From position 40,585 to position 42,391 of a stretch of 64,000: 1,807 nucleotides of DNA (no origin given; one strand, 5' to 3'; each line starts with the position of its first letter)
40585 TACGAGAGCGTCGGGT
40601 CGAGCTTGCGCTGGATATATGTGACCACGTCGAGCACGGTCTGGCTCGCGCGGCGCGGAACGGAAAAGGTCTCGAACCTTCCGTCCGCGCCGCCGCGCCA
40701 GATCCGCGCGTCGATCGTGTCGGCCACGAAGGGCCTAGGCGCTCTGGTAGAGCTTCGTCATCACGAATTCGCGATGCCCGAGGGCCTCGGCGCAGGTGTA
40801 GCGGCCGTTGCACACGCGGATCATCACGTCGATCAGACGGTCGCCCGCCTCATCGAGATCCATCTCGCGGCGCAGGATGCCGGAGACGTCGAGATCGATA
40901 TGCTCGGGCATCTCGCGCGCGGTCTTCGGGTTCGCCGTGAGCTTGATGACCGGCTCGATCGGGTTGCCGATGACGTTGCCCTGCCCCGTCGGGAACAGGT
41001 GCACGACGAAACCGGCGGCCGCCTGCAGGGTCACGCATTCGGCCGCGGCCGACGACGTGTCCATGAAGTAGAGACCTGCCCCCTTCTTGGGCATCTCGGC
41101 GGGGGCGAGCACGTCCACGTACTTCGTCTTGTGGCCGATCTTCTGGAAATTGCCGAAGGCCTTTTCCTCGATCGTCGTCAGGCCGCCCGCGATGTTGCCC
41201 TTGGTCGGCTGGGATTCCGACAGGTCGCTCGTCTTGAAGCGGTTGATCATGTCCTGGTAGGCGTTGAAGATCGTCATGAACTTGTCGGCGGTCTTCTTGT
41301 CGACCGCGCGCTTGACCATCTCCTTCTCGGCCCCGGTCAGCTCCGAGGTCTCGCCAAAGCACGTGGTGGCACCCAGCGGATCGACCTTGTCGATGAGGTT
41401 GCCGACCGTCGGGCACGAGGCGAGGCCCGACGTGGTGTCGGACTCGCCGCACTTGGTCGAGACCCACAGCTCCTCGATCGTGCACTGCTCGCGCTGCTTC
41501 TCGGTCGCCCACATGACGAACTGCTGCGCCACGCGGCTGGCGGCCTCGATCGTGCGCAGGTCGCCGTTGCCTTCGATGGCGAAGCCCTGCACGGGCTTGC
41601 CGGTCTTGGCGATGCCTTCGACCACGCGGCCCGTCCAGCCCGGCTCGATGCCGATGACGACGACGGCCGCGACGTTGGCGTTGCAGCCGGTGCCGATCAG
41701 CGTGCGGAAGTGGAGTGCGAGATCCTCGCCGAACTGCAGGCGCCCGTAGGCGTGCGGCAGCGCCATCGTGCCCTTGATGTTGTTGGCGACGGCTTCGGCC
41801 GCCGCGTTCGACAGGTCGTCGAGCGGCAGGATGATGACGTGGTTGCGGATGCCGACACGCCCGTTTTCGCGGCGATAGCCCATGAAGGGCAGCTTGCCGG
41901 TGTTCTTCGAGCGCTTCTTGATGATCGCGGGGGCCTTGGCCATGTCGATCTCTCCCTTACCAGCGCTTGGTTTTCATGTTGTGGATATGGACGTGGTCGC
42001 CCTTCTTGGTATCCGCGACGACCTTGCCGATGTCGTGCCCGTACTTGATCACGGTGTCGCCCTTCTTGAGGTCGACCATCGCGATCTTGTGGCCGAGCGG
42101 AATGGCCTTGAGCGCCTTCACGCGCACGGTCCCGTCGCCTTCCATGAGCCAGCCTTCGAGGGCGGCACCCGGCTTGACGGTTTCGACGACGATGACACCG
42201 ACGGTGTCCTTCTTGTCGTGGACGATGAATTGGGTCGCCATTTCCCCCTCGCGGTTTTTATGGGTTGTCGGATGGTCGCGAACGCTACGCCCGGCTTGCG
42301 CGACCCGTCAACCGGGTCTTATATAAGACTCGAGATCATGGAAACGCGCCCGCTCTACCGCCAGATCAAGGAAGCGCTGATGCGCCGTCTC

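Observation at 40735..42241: Split UxaA dehydratase (SAF small subunit plus catalytic large subunit) heading the operon: SuyAB-like C-S lyase candidate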

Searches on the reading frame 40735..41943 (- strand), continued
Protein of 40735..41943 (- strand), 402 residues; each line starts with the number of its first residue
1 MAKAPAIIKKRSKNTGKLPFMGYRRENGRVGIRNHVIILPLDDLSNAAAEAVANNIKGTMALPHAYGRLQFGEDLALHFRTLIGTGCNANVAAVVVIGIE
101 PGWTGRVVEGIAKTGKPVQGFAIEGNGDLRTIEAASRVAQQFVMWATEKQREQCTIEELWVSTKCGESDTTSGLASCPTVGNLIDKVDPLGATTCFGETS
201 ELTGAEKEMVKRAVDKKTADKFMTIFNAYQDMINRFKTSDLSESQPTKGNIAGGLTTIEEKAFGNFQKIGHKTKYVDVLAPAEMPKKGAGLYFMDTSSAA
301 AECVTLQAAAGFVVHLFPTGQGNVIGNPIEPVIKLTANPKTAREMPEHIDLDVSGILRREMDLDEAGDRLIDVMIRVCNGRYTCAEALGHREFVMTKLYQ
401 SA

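Call 27: get_annotated_region(hit=H13, flank=12000)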
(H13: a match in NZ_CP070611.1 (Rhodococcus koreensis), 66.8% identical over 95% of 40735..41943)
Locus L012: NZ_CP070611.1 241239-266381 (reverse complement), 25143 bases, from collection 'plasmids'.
description: Rhodococcus koreensis strain R85 plasmid unnamed2, complete sequence
organism: Rhodococcus koreensis (NCBI taxid 99653)
taxonomy: Bacteria; Actinomycetota; Actinomycetes; Mycobacteriales; Nocardiaceae; Rhodococcus; Rhodococcus koreensis
host: -; source: cell culture,rhizosphere of apple plantlets grown in replant diseased soil; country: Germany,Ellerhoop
typing (MOB-suite, as given by PLSDB): non-mobilizable; replicon rep_cluster_313
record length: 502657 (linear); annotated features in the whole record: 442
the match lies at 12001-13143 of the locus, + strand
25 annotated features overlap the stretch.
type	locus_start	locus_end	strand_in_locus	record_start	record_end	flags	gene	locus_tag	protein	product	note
CDS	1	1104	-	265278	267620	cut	-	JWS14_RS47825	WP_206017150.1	transketolase C-terminal domain-containing protein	-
CDS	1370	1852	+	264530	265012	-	-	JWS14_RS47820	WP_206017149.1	Lrp/AsnC family transcriptional regulator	-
CDS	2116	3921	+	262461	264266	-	-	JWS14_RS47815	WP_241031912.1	acetolactate synthase large subunit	GO:0009082 - branched-chain amino acid biosynthetic process [Evidence IEA]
CDS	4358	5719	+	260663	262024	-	-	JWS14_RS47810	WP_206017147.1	pentapeptide repeat-containing protein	-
CDS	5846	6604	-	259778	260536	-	-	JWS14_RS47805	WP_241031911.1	hypothetical protein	-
CDS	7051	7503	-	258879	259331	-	-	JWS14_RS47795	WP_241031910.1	hypothetical protein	-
CDS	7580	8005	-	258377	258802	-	-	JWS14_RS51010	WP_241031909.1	hypothetical protein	-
CDS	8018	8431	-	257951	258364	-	-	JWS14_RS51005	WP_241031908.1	hypothetical protein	-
CDS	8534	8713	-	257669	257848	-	-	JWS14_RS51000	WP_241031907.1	hypothetical protein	-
CDS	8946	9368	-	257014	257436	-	-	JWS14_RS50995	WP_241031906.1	hypothetical protein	-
CDS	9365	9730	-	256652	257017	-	-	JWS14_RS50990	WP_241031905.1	hypothetical protein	-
CDS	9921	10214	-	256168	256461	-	-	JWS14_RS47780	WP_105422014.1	hypothetical protein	-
CDS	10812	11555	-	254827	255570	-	-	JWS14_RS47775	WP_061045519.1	FadR/GntR family transcriptional regulator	-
CDS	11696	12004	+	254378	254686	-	-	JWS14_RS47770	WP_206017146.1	UxaA family hydrolase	-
CDS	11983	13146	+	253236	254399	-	-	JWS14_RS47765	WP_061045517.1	UxaA family hydrolase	-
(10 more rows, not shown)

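Call 33: get_annotated_region(hit=H15, flank=5000)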
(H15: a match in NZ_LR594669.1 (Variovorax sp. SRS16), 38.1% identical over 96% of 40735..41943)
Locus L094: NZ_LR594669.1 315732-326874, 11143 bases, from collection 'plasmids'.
description: Variovorax sp. SRS16 plasmid 4
organism: Variovorax sp. SRS16 (NCBI taxid 282217)
taxonomy: Bacteria; Pseudomonadota; Betaproteobacteria; Burkholderiales; Comamonadaceae; Variovorax; Variovorax sp. SRS16
host: -; source: linuron-contaminated soil; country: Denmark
typing (MOB-suite, as given by PLSDB): non-mobilizable
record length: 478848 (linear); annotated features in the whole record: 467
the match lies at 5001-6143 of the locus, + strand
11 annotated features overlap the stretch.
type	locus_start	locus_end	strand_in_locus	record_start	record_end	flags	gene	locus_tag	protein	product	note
CDS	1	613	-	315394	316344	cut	-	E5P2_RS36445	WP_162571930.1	alpha/beta hydrolase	-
CDS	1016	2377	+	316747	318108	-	-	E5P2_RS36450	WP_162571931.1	biotin carboxylase N-terminal domain-containing protein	-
CDS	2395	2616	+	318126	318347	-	-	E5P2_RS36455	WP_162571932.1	acetyl-CoA carboxylase biotin carboxyl carrier protein subunit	-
CDS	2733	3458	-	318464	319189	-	-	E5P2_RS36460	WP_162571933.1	GntR family transcriptional regulator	-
CDS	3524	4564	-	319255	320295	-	-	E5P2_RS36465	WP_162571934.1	hydroxyacid dehydrogenase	-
CDS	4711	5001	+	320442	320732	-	-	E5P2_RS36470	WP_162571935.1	UxaA family hydrolase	-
CDS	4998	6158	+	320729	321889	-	-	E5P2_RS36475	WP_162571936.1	UxaA family hydrolase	-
CDS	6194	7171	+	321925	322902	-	-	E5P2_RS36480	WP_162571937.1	tripartite tricarboxylate transporter substrate binding protein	-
CDS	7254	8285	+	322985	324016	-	-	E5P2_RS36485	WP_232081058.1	Ldh family oxidoreductase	-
CDS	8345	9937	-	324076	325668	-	-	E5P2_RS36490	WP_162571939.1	carboxyl transferase domain-containing protein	-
CDS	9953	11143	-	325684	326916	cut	-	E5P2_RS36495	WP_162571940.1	CoA transferase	-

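Call 34: get_annotated_region(hit=H14, flank=5000)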
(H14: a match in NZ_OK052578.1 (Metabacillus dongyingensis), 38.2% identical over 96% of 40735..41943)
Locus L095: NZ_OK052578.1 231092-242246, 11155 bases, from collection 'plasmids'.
description: Metabacillus dongyingensis strain BY2G20 plasmid pBY2G20, complete sequence
organism: Metabacillus dongyingensis (NCBI taxid 2874282)
taxonomy: Bacteria; Bacillota; Bacilli; Bacillales; Bacillaceae; Metabacillus; Metabacillus dongyingensis
host: -; source: white elm; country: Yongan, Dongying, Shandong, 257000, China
typing (MOB-suite, as given by PLSDB): non-mobilizable
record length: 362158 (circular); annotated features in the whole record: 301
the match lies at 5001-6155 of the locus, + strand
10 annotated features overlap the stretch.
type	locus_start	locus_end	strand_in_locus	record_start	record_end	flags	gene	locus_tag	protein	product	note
CDS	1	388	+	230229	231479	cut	-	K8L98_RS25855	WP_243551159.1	sensor histidine kinase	-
CDS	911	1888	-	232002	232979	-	-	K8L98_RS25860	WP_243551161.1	2-keto-3-deoxygluconate permease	-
CDS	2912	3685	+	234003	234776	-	-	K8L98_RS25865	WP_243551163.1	IclR family transcriptional regulator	GO:0006355 - regulation of DNA-templated transcription [Evidence IEA]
CDS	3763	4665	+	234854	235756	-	-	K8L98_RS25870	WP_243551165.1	fumarylacetoacetate hydrolase family protein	-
CDS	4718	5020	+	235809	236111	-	-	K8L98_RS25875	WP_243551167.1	UxaA family hydrolase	-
CDS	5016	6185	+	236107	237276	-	-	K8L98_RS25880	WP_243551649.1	UxaA family hydrolase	-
CDS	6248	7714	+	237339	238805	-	gucD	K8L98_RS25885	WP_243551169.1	alpha-ketoglutaric semialdehyde dehydrogenase GucD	-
CDS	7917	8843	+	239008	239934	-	-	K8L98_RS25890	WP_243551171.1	dihydrodipicolinate synthase family protein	-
CDS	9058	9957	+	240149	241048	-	-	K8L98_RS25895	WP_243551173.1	fumarylacetoacetate hydrolase family protein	-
CDS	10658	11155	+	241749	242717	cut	-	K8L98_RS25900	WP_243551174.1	cell wall-binding repeat-containing protein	-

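Call 35: get_annotated_region(hit=H44, flank=5000)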
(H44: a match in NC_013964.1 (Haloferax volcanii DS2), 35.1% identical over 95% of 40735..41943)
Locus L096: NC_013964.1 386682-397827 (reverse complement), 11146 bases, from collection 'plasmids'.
description: Haloferax volcanii DS2 plasmid pHV3, complete sequence
organism: Haloferax volcanii DS2 (NCBI taxid 309800)
taxonomy: Archaea; Euryarchaeota; Halobacteria; Halobacteriales; Haloferacaceae; Haloferax; Haloferax volcanii; Haloferax volcanii DS2
host: -; source: -; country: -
typing (MOB-suite, as given by PLSDB): non-mobilizable
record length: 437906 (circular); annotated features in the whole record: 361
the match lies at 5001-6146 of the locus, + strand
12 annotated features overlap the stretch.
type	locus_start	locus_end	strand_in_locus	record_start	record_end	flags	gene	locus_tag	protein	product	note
CDS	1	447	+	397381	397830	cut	-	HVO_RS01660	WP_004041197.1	universal stress protein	-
CDS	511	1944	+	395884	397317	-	-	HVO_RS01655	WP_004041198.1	glycoside hydrolase family 4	-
CDS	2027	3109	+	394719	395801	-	-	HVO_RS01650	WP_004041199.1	LLM class flavin-dependent oxidoreductase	-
CDS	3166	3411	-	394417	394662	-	-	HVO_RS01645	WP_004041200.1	hypothetical protein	-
CDS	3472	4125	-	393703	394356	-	-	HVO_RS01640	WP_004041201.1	ThuA domain-containing protein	-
CDS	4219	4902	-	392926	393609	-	-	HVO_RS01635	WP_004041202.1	carbohydrate-binding family 9-like protein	-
CDS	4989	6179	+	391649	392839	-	-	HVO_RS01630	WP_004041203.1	UxaA family hydrolase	-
CDS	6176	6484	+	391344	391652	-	-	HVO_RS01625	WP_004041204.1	UxaA family hydrolase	-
CDS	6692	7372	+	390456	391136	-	-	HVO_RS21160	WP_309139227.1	UxaA family hydrolase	-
CDS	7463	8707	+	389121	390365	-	-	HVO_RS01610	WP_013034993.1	MFS transporter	GO:0055085 - transmembrane transport [Evidence IEA]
CDS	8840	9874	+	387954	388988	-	-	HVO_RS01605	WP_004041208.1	Gfo/Idh/MocA family oxidoreductase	-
CDS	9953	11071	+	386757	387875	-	-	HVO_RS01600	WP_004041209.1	Gfo/Idh/MocA family oxidoreductase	-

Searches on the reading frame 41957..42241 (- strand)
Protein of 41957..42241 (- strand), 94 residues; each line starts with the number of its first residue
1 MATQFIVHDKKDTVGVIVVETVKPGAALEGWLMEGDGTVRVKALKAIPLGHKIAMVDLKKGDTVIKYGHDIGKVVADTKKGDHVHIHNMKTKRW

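Call 5: search_protein_families(library=pfam, proteins=[window:41957-42241:-])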
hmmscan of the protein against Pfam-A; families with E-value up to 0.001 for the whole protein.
window:41957-42241:- (94 aa): 0 families

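Call 6: search_protein_families(library=ncbifam, proteins=[window:41957-42241:-])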
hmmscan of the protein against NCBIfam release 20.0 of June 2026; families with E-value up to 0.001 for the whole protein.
window:41957-42241:- (94 aa): 1 family
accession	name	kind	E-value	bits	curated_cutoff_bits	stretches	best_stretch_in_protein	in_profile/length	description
TIGR03248.1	galactar-dH20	equivalog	3.1e-09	35.8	730.85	1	9-89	6-78/507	galactarate dehydratase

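Call 46: search_protein_families(library=pfam, proteins=[window:41957-42241:-], max_evalue=10)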
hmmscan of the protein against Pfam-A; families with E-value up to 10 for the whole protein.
window:41957-42241:- (94 aa): 0 families

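Call 47: search_solved_structures(query=window:41957-42241:-, max_evalue=10, show_alignments=1)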
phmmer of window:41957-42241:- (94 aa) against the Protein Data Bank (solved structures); distinct sequences matched with E-value up to 10: 12.
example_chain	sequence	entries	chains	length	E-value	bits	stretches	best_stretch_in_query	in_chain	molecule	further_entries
3k3s_A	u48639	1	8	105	1.7e-10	44.1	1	42-91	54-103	Altronate hydrolase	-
3laz_A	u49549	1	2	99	0.00052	23.4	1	41-82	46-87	D-galactarate dehydratase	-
6u7l_A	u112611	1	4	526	0.004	20.6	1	42-82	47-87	Galactarate dehydratase (L-threo-forming)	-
1m2t_B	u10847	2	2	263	0.27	14.7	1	14-46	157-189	mistletoe lectin I B chain | Beta-galactoside-specific lectin 1 chain B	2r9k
5zds_A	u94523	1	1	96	0.28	14.7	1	15-60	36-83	FERM and PDZ domain-containing 2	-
3d7w_B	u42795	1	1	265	0.28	14.7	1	14-46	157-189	Beta-galactoside-specific lectin 1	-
2jil_A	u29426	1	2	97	0.44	14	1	7-60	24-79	GLUTAMATE RECEPTOR INTERACTING PROTEIN-1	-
3gpv_A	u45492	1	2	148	0.52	13.8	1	30-87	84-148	Transcriptional regulator, MerR family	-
5tyt_A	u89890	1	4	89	0.79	13.2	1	16-60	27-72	Rho guanine nucleotide exchange factor 11, C-X-C chemokine receptor type 2 chimera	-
2csj_A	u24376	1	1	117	0.81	13.2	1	16-63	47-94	Tjp2 protein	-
5e6p_B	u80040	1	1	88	0.81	13.2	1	16-59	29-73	Rho guanine nucleotide exchange factor 11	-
2dls_A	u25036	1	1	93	0.89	13.1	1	16-59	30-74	Rho guanine nucleotide exchange factor 11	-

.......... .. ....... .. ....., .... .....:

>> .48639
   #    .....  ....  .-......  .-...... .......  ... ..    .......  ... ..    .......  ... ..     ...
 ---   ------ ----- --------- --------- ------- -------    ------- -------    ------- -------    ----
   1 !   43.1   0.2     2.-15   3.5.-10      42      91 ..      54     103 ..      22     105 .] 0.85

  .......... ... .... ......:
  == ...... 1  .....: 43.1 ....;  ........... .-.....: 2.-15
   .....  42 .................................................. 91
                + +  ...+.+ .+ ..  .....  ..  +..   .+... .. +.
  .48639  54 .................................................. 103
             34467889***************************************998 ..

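Call 62: list_cluster_members(proteins=[L002:8965-10146:+, L001:8974-10149:+, L002:8671-8961:+, L001:8634-8915:+, window:40735-41943:-, window:41957-42241:-])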
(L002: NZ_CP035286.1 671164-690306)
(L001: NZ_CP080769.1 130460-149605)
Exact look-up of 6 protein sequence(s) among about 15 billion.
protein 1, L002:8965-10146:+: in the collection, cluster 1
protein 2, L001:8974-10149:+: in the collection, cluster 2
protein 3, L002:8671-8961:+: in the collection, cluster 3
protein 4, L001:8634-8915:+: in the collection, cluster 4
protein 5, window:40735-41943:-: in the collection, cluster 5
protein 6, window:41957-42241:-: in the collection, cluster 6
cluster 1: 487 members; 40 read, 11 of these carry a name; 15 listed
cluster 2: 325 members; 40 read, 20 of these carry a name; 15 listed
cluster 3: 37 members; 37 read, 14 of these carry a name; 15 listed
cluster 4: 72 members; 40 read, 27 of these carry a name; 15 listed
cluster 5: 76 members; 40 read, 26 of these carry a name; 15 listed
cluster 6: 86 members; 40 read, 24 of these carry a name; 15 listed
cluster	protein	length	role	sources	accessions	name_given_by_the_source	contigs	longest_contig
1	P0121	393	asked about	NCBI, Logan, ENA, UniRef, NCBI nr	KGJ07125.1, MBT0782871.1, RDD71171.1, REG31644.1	D-galactarate dehydratase (plasmid) [Paracoccus versutus] | (2R)-sulfolactate sulfo-lyase subunit beta n=1 Tax=Paracoccus versutus TaxID=34007 ... | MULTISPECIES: UxaA family hydrolase [Paracoccus]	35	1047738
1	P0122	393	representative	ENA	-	-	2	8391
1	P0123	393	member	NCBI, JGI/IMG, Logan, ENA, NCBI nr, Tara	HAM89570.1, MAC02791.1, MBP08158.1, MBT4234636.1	MAG: UxaA family hydrolase [Marinovum sp.] | (2R)-sulfolactate sulfo-lyase subunit beta | D-galactarate dehydratase [Marinovum sp.]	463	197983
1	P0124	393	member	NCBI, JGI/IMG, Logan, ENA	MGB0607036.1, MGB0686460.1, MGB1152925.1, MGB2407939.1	MAG: UxaA family hydrolase [Paracoccaceae bacterium]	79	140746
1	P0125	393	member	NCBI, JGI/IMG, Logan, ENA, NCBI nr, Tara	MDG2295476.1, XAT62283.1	MAG: UxaA family hydrolase [Paracoccaceae bacterium] | (2R)-sulfolactate sulfo-lyase subunit beta | UxaA family hydrolase [Paracoccaceae bacterium]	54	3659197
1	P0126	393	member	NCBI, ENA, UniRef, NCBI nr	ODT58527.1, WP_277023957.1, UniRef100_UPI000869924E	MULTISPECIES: UxaA family hydrolase [Paracoccus] | UxaA family hydrolase n=1 Tax=Paracoccus TaxID=265 RepID=UPI000869924E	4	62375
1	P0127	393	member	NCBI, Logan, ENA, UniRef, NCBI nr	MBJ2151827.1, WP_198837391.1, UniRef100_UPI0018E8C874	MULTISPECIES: UxaA family hydrolase [Paracoccaceae] | UxaA family hydrolase n=1 Tax=Paracoccaceae TaxID=31989 RepID=UPI0018E8C874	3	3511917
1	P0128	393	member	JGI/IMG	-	(2R)-sulfolactate sulfo-lyase subunit beta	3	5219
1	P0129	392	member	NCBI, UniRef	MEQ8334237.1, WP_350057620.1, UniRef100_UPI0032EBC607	UxaA family hydrolase [Nisaea sp.] | UxaA family hydrolase n=1 Tax=Nisaea sp. TaxID=2024842 RepID=UPI0032EBC607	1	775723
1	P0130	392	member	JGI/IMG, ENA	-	(2R)-sulfolactate sulfo-lyase subunit beta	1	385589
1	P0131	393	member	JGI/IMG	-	(2R)-sulfolactate sulfo-lyase subunit beta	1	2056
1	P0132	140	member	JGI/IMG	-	(2R)-sulfolactate sulfo-lyase subunit beta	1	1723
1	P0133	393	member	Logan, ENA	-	-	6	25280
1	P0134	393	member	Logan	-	-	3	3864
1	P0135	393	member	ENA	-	-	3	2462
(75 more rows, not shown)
